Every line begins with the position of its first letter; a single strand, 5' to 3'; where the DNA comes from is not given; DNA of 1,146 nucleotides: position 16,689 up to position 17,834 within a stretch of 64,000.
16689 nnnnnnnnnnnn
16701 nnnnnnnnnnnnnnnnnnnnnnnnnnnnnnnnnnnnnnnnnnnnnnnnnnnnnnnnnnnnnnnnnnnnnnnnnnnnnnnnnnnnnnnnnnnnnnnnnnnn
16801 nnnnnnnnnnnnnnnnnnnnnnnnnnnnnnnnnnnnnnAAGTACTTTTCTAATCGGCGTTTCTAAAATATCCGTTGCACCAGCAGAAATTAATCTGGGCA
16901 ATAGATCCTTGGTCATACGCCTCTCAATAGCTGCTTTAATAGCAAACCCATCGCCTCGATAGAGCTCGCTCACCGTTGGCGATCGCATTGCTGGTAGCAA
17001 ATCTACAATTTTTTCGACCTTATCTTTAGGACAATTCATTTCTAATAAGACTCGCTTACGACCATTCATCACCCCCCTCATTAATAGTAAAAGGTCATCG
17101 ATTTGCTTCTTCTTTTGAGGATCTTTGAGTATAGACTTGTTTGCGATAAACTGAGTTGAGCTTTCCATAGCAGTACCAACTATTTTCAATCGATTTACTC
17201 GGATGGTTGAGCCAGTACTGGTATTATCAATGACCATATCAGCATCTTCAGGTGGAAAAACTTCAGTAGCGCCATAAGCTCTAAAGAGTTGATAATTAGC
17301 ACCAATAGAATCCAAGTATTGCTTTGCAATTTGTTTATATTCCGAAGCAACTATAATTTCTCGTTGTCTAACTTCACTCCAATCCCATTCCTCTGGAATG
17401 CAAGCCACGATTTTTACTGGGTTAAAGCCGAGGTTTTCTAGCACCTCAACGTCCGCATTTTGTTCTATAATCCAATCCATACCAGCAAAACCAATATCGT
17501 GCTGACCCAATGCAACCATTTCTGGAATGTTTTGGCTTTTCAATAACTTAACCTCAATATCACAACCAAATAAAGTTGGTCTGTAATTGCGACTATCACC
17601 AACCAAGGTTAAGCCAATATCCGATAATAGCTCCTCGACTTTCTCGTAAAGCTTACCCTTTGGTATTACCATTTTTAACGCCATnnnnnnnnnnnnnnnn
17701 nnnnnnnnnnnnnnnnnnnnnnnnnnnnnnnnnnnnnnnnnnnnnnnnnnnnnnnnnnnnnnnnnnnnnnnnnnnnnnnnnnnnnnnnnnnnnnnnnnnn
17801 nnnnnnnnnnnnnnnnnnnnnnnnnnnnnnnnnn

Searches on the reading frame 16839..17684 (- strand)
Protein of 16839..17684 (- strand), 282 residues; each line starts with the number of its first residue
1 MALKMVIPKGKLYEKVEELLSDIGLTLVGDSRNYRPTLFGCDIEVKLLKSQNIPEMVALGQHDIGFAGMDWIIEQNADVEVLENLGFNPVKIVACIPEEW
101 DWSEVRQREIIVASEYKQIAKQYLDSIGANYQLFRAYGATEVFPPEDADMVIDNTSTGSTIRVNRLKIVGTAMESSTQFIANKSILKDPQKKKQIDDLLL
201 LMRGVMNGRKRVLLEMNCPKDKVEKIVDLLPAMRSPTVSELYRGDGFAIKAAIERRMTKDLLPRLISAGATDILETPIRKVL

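Call 22: search_protein_families(library=ncbifam, proteins=[window:16839-17684:-], max_evalue=0.00001)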
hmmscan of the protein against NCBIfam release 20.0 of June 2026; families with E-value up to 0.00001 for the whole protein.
window:16839-17684:- (282 aa): 2 families
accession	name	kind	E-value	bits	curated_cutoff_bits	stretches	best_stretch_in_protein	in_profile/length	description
TIGR00070.1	hisG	equivalog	1.6e-41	142.2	75.75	1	3-181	1-183/183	ATP phosphoribosyltransferase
TIGR03455.1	HisG_C-term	equivalog_domain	3.4e-27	94.5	40.05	1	182-281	1-99/100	ATP phosphoribosyltransferase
